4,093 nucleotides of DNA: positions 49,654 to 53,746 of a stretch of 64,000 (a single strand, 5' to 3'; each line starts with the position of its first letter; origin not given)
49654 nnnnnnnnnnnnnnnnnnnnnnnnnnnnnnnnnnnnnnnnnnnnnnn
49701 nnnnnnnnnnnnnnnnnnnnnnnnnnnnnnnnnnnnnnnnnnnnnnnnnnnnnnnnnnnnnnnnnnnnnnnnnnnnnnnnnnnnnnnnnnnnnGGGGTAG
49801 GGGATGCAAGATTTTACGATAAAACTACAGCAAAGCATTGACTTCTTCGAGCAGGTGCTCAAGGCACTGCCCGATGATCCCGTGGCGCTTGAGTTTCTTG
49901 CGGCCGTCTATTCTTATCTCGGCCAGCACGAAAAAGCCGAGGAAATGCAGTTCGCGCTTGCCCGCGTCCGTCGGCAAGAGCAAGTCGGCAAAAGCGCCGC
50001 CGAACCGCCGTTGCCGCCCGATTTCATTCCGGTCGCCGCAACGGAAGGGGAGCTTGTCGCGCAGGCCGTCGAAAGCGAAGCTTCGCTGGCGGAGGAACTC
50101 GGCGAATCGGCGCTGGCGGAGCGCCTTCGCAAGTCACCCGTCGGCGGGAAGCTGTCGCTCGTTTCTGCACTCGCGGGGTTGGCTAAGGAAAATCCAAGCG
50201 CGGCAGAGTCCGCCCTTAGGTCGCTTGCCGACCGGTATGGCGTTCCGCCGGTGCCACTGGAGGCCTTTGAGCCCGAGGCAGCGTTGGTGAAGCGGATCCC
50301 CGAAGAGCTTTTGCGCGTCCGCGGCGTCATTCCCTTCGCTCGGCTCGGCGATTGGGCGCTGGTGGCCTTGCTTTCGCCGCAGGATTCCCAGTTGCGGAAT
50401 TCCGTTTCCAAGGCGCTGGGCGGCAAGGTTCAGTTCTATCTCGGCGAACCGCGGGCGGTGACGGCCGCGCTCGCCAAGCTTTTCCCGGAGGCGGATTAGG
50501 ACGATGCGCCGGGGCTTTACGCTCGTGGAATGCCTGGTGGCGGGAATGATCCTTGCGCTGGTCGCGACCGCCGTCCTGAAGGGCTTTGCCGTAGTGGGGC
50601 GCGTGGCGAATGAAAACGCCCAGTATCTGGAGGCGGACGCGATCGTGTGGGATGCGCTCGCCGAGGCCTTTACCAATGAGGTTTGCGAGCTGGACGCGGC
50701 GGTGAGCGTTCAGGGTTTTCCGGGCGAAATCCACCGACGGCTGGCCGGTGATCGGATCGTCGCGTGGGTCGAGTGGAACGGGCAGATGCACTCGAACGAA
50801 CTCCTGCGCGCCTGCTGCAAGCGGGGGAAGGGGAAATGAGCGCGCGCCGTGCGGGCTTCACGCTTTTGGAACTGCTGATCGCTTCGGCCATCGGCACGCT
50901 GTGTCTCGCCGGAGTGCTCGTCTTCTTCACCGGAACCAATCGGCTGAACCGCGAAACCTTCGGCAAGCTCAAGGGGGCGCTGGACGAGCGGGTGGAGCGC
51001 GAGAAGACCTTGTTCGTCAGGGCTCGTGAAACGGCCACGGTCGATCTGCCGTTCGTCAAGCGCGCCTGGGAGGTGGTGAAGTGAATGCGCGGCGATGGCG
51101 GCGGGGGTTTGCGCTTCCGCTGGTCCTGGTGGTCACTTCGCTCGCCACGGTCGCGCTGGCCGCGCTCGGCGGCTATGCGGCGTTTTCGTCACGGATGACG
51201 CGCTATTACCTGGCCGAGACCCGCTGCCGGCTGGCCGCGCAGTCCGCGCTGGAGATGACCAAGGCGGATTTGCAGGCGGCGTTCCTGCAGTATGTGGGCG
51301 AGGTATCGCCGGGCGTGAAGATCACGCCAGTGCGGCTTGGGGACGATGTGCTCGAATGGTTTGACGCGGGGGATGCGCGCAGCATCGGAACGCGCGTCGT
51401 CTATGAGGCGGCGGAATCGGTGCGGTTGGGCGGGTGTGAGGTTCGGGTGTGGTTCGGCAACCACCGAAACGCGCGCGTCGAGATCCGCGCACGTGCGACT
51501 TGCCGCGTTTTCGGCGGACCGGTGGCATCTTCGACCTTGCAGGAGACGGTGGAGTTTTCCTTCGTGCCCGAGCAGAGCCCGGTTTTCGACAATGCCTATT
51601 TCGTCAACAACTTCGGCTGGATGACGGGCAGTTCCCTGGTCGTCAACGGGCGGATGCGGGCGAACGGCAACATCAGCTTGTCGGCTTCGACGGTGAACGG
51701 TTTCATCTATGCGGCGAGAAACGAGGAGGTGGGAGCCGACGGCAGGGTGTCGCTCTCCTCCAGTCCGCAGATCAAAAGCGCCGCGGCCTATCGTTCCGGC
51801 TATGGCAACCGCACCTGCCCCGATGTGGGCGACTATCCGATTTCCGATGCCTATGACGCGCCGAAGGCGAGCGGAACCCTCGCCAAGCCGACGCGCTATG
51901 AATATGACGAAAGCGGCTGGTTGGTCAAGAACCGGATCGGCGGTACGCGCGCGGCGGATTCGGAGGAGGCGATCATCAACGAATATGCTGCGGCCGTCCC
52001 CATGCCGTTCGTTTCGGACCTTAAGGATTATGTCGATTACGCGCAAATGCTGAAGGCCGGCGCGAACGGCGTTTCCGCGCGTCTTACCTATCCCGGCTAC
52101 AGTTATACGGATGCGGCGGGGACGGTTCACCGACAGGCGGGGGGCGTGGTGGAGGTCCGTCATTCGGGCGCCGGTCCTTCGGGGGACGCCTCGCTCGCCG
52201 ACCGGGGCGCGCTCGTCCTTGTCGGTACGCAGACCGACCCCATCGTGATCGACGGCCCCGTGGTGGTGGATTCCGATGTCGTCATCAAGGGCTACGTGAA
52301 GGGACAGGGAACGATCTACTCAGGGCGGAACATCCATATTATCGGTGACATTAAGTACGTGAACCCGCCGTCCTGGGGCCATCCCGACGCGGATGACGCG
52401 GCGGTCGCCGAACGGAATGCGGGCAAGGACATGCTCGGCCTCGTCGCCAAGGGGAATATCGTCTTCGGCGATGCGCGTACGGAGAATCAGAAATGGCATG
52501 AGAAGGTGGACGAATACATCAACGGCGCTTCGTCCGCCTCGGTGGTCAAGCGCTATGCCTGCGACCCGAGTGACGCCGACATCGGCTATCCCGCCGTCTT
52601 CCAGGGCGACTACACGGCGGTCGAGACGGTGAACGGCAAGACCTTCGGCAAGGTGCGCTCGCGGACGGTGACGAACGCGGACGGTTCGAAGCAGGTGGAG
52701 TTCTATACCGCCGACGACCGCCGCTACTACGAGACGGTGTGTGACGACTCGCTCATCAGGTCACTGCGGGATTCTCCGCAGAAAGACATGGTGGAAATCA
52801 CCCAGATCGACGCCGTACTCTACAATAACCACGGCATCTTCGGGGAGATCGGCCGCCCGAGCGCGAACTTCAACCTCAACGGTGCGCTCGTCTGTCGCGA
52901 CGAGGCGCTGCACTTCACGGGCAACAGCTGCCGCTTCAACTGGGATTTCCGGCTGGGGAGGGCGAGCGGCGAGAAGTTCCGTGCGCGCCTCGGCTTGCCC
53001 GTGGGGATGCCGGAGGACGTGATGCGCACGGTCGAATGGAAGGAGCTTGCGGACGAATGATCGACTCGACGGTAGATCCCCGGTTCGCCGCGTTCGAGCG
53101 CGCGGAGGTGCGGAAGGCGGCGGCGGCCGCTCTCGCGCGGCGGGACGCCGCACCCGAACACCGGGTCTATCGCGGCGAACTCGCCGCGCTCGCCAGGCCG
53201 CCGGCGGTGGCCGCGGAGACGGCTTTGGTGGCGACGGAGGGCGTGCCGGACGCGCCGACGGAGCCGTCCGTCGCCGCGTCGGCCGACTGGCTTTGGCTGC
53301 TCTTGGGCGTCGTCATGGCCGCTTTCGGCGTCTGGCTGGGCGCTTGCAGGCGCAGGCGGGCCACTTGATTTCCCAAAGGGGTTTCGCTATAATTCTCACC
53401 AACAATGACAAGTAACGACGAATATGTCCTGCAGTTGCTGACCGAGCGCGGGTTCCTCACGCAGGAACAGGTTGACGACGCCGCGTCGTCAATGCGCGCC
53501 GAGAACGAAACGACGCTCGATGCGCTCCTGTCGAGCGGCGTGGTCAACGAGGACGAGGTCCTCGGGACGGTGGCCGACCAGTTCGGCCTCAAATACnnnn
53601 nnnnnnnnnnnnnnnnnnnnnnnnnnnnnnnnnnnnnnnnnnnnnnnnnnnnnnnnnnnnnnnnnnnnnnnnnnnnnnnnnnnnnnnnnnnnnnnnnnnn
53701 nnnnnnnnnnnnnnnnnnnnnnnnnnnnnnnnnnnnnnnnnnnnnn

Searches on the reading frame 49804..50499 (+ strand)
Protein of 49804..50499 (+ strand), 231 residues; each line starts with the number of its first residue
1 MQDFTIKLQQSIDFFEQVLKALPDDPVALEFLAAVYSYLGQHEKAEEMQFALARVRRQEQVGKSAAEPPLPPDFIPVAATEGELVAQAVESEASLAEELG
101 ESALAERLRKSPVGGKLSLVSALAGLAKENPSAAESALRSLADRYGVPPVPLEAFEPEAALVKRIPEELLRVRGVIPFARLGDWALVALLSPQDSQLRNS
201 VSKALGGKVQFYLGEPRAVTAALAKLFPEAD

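Call 4: search_protein_families(library=pfam, proteins=[window:49804-50499:+], max_evalue=0.01)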
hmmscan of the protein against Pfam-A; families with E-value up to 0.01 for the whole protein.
window:49804-50499:+ (231 aa): 6 families
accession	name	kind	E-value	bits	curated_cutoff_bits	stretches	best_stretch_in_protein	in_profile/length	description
PF05157.20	MshEN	-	2.5e-12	47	23.1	1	145-230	1-87/90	MshEN domain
PF14559.12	TPR_19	-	0.0016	19.1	25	1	8-55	7-54/68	Tetratricopeptide repeat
PF13431.12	TPR_17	-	0.007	17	24.4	0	14-47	1-34/34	Tetratricopeptide repeat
PF00515.34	TPR_1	-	0.007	16.6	27.8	0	32-47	7-22/34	Tetratricopeptide repeat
PF13424.12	TPR_12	-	0.0078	16.8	30.1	0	9-48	20-67/77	Tetratricopeptide repeat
PF13176.12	TPR_7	-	0.0091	16.5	27.9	0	28-48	1-21/36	Tetratricopeptide repeat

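Call 20: search_solved_structures(query=window:49804-50499:+, max_evalue=10, show_alignments=4)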
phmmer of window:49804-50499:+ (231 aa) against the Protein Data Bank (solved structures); distinct sequences matched with E-value up to 10: 18.
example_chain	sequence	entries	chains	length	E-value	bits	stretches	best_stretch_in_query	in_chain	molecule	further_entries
5tsg_B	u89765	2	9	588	2.2e-07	34.5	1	129-229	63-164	Type IV pilus biogenesis ATPase PilB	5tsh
6olj_C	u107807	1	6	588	2.3e-07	34.5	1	129-229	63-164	Type IV pilus biogenesis ATPase PilB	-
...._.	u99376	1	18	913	1.3e-06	32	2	106-229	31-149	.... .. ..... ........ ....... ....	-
5zfr_A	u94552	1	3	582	9.6e-06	29.2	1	129-228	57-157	Type IV pilus biogenesis ATPase PilB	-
9g1w_A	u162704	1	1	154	9.4e-05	26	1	103-229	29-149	Type IV pilus assembly ATPase PilB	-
3jc8_Ba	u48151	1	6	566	0.00024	24.6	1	134-206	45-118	Type IV-A pilus assembly ATPase PilB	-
3sz7_A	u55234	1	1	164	0.0015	22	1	9-48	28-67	Hsc70 cochaperone (SGT)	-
7obi_A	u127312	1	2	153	0.0037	20.8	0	9-48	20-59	CTPR-rv4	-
6ejf_G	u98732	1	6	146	0.008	19.7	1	106-227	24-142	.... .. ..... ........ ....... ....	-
7lko_B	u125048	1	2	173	0.01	19.3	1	133-197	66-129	Pilus biogenesis protein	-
7lkm_A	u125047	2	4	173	0.13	15.7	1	134-196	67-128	Pilus biogenesis protein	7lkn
1g9u_A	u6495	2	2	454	0.13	15.7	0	11-53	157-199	OUTER PROTEIN YOPM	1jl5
5e7s_A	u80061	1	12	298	0.67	13.4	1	99-149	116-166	Lon protease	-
2o1e_A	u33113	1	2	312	1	12.7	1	63-131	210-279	YcdH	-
3qky_A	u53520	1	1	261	1.1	12.7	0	27-60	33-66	Outer membrane assembly lipoprotein YfiO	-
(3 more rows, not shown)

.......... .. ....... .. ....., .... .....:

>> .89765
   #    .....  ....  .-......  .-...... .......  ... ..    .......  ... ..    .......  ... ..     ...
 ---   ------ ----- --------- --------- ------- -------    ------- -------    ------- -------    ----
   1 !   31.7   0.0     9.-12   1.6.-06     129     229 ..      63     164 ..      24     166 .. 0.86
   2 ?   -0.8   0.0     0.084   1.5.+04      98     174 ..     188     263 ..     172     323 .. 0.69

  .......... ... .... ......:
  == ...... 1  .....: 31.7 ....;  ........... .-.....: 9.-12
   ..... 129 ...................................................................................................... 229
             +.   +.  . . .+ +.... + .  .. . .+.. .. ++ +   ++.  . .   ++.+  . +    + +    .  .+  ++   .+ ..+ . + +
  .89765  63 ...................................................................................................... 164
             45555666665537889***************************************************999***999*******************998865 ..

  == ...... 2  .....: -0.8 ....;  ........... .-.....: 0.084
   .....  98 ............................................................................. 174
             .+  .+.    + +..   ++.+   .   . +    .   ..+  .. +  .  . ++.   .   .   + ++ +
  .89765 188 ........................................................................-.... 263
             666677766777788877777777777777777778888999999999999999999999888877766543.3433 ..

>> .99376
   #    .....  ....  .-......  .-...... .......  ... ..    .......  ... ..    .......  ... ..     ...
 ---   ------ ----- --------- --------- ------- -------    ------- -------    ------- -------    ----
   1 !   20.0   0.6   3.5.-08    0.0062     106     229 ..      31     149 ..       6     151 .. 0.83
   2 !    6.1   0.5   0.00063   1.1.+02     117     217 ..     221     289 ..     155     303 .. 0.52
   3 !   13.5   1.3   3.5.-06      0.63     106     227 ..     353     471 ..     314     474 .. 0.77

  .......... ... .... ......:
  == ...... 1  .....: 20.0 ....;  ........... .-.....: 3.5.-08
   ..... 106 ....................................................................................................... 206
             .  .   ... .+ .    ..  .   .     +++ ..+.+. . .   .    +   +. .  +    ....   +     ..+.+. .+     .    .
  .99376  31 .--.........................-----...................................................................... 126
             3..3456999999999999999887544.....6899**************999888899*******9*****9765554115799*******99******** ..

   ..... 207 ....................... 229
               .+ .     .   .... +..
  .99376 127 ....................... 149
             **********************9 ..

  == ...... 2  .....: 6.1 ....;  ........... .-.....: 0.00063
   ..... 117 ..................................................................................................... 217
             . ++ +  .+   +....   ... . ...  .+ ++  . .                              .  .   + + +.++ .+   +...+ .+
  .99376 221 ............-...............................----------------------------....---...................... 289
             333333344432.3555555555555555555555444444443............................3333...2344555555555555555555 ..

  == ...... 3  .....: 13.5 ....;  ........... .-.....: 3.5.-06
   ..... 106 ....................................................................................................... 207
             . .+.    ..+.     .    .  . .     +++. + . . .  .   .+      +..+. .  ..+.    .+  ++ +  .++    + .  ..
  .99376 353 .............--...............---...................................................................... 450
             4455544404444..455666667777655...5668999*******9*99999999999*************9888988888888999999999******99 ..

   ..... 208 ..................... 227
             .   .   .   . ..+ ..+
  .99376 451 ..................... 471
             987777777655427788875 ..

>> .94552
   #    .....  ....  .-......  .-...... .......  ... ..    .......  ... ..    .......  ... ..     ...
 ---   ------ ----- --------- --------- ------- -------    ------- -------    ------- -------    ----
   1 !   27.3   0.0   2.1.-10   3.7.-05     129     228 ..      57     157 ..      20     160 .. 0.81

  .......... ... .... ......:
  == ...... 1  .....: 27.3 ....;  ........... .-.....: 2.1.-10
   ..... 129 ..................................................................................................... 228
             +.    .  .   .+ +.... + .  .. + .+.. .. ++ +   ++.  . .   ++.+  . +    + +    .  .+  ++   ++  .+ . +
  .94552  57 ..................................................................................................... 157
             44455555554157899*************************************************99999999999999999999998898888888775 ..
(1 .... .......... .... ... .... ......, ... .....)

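Call 42: find_homologous_proteins(query=window:49804-50499:+, max_evalue=0.001)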
Query window:49804-50499:+ (231 aa): 14 proteins with E <= 0.001 among 8000 candidates.
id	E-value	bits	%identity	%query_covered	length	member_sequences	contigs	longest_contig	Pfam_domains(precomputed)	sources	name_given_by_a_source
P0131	1.1e-131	455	96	100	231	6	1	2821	PF05157.21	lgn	-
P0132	2.6e-61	226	52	98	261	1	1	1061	PF14559.13,PF05157.21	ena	-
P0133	9.5e-60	220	51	99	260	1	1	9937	PF14559.13,PF05157.21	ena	-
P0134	3.1e-58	215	48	98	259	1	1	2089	PF14559.13,PF05157.21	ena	-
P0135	3.4e-58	215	50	98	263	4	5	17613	PF14559.13,PF05157.21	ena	-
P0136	4.7e-58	215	48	98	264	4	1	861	PF14559.13,PF05157.21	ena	-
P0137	6.8e-51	191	47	97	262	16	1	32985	PF14559.13,PF05157.21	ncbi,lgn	-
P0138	9.6e-50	188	46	98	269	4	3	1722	PF14559.13,PF05157.21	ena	-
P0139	1.2e-48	184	46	97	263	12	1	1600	PF05157.21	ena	-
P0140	5.1e-48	182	43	98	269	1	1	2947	PF14559.13,PF05157.21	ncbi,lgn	-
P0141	1.4e-46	177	42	98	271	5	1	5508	PF05157.21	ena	-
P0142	4.1e-46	176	45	97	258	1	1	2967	PF05157.21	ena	-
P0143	2.8e-44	170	44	98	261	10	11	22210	PF05157.21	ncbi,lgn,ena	-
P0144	2.1e-27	115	34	99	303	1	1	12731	PF05157.21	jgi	-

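Call 43: find_encoding_contigs(protein=P0137, flank=8000, max_places=2)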
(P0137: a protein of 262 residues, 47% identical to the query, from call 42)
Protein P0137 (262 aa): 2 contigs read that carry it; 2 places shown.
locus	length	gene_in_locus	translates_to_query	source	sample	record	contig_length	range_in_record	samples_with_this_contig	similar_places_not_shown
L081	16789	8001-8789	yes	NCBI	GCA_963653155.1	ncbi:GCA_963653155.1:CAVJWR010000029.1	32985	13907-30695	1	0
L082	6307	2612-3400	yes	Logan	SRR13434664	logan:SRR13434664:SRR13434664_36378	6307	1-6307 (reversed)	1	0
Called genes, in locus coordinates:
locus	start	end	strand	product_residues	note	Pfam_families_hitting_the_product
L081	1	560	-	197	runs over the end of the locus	-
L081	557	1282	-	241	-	-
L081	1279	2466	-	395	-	-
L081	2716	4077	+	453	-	PF00072:Response_reg, PF00158:Sigma54_activat, PF14532:Sigma54_activ_2, PF07728:AAA_5, PF25601:AAA_lid_14, PF02954:HTH_8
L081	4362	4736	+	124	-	PF07963:N_methyl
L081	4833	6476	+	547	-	PF05157:MshEN, PF00437:T2SSE, PF13191:AAA_16 (faint)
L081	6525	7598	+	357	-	PF00482:T2SSF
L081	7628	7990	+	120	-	-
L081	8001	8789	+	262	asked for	PF14559:TPR_19 (faint), PF05157:MshEN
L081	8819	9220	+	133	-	-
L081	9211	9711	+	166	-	-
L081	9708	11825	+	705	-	-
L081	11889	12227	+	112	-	-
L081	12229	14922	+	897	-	PF00672:HAMP (weak), PF00512:HisKA (faint), PF02518:HATPase_c, PF00072:Response_reg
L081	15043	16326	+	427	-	PF03349:Toluene_X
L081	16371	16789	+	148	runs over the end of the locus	PF03852:Vsr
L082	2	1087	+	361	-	?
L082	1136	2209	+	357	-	PF00482:T2SSF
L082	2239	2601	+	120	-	-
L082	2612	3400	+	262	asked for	PF14559:TPR_19 (faint), PF05157:MshEN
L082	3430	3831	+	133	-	-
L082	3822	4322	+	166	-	-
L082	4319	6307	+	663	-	?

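Call 44: find_encoding_contigs(protein=P0144, flank=8000, max_places=2)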
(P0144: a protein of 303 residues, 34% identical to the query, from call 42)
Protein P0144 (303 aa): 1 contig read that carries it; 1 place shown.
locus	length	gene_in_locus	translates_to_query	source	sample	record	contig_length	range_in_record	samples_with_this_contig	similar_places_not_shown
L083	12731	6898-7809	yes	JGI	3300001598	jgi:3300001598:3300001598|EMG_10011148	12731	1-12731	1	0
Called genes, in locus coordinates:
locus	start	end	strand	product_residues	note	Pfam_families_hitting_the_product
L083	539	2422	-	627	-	PF02518:HATPase_c, PF00072:Response_reg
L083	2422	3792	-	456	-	PF00072:Response_reg, PF00158:Sigma54_activat, PF14532:Sigma54_activ_2, PF07728:AAA_5, PF25601:AAA_lid_14, PF02954:HTH_8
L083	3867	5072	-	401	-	PF00482:T2SSF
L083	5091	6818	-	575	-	PF05157:MshEN, PF00437:T2SSE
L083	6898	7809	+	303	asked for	PF05157:MshEN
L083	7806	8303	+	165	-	PF07963:N_methyl (weak)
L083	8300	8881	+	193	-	-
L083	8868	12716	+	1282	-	-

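Call 64: search_protein_families(library=ncbifam, proteins=[window:49804-50499:+], max_evalue=0.00001)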
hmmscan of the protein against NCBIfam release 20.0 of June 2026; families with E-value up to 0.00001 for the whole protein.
window:49804-50499:+ (231 aa): 1 family
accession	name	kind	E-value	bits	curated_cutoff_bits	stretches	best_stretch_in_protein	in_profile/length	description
TIGR02538.1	type_IV_pilB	equivalog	9.2e-06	24.5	675.65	0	130-227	39-136/564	type IV-A pilus assembly ATPase PilB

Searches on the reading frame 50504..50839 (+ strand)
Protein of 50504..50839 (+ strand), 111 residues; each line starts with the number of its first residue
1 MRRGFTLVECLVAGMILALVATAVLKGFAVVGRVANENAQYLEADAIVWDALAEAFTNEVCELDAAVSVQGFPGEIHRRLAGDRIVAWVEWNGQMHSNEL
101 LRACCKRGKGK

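Call 4: search_protein_families(library=pfam, proteins=[window:50504-50839:+], max_evalue=0.01)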
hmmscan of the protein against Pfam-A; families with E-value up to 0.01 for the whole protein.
window:50504-50839:+ (111 aa): 1 family
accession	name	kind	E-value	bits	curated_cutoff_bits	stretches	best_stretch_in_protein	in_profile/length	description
PF07963.17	N_methyl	-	6e-05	22.9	21.2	1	2-25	4-27/27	Prokaryotic N-terminal methylation motif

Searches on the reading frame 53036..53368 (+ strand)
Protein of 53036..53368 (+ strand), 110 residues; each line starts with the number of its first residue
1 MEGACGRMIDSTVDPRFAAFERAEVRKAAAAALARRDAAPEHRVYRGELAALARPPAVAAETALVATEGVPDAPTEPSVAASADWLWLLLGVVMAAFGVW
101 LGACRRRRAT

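Call 41: search_protein_families(library=pfam, proteins=[window:53036-53368:+], max_evalue=0.01)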
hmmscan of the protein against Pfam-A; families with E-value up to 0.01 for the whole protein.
window:53036-53368:+ (110 aa): 0 families

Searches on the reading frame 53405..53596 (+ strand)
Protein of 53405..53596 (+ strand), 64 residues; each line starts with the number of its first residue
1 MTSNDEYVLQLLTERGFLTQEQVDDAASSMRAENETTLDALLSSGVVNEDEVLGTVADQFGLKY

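Call 60: search_solved_structures(query=window:53405-53596:+, max_evalue=10, show_alignments=0)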
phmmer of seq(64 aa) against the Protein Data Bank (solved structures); distinct sequences matched with E-value up to 10: 5.
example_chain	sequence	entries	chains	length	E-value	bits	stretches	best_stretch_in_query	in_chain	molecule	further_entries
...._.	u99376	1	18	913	6e-05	26.5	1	5-62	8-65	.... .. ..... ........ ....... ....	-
9g1w_A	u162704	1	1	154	0.034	17.9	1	4-62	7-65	Type IV pilus assembly ATPase PilB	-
5htl_A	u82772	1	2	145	0.11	16.3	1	10-62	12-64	MSHA biogenesis protein MshE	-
5kws_A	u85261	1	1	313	0.89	13.5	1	6-53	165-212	Galactose-binding protein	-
4z0n_A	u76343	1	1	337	1.2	13.1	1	5-53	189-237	Periplasmic binding protein/LacI transcriptional regulator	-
